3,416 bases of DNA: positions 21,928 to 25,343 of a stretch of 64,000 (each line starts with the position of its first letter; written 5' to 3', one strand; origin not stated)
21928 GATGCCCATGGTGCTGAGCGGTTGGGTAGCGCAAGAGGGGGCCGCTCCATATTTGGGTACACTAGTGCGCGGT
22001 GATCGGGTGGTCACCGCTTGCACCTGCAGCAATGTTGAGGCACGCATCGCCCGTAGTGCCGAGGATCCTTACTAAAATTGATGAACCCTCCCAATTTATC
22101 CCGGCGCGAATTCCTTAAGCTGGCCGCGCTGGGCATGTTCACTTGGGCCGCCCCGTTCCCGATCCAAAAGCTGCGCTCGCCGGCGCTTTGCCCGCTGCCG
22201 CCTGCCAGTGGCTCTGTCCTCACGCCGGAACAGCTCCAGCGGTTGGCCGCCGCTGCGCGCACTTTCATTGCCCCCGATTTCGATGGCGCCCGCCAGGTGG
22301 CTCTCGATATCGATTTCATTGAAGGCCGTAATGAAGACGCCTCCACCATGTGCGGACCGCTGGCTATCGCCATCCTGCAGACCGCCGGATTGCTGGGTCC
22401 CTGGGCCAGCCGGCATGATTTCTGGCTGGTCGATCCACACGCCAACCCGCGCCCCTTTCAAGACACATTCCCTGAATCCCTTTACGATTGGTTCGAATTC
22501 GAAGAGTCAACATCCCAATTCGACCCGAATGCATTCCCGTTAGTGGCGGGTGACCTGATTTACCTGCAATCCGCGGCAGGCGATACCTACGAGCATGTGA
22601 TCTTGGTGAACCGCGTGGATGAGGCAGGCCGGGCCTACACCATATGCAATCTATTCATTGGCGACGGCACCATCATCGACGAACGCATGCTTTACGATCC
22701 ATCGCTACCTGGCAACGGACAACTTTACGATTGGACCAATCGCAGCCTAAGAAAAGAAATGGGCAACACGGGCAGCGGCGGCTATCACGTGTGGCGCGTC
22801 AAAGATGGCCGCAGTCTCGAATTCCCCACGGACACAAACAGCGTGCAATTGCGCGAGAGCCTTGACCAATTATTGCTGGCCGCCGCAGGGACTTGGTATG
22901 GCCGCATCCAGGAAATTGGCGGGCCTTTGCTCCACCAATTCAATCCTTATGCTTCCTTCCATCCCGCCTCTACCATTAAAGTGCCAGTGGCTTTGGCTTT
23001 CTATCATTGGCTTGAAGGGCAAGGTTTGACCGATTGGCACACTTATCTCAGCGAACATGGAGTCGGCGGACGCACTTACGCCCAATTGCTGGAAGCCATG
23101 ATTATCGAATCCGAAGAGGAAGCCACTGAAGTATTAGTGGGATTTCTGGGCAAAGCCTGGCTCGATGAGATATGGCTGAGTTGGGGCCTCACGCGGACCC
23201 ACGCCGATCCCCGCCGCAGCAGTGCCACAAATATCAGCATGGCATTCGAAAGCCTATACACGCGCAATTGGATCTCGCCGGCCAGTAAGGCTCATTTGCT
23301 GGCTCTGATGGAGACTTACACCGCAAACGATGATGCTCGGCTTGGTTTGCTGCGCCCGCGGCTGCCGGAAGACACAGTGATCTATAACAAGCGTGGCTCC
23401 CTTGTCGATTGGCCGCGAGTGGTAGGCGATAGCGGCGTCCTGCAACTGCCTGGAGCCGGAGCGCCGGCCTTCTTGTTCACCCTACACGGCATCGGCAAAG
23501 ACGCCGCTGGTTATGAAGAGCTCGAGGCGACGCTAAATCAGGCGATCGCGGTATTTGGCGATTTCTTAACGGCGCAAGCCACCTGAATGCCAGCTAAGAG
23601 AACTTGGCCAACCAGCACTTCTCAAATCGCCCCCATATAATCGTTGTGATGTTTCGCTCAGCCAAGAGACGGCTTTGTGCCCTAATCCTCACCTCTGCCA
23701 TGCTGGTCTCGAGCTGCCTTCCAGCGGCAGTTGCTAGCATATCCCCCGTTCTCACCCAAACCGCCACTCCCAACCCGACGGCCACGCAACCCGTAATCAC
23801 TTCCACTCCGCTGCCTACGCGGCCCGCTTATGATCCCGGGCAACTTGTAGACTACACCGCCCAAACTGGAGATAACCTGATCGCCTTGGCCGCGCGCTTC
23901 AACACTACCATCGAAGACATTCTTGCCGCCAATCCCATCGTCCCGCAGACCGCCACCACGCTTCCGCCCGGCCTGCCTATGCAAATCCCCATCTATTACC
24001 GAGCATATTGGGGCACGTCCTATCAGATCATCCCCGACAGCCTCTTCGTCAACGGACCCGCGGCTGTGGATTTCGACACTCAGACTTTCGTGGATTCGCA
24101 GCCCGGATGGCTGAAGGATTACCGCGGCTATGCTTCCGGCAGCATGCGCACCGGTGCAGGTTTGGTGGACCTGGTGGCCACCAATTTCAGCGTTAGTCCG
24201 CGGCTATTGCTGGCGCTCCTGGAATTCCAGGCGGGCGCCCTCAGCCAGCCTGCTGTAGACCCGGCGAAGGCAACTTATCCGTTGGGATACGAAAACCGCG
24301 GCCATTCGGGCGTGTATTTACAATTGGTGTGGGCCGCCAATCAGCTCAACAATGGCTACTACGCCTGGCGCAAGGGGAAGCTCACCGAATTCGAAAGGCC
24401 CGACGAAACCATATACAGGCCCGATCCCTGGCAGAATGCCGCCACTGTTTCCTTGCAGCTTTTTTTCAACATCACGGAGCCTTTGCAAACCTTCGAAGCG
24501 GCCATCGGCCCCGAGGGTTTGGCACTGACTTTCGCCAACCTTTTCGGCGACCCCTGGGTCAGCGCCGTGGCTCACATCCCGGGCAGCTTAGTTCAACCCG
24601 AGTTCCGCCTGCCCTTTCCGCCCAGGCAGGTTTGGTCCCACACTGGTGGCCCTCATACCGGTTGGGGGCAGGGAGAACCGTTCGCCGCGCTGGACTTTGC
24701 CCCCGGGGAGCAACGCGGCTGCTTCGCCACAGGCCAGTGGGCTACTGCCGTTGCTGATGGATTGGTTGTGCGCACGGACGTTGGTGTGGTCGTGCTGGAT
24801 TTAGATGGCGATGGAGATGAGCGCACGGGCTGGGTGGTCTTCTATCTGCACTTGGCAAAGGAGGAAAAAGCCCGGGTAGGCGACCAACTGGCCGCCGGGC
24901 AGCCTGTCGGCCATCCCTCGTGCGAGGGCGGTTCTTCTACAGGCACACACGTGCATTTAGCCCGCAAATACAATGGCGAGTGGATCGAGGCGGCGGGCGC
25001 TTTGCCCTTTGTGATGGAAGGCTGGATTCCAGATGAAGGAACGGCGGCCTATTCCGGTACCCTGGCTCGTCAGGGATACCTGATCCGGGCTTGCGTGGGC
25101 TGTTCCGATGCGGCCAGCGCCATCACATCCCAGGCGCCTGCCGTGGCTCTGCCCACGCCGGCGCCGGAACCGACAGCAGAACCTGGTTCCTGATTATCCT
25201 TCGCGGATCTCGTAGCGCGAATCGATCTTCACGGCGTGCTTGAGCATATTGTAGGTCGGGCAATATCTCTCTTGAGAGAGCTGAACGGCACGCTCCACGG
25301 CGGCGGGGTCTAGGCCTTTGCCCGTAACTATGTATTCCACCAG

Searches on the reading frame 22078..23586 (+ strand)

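Call 91: search_protein_families(library=pfam, proteins=[window:22078-23586:+], max_evalue=0.00001)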
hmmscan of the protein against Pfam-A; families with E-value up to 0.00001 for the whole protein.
window:22078-23586:+ (502 aa): 1 family
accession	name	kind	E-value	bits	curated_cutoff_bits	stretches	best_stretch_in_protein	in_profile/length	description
PF13354.11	Beta-lactamase2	-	1.9e-17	63.7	22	1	288-464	15-208/214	Beta-lactamase enzyme family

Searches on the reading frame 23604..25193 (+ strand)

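Call 91: search_protein_families(library=pfam, proteins=[window:23604-25193:+], max_evalue=0.00001)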
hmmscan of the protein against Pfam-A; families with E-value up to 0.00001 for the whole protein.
window:23604-25193:+ (529 aa): 2 families
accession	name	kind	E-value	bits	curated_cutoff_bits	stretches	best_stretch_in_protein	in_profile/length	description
PF01476.26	LysM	-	2.2e-06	28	20.9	1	84-129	1-43/43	LysM domain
PF01551.29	Peptidase_M23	-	6.1e-06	26.8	28.7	0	376-461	12-94/96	Peptidase family M23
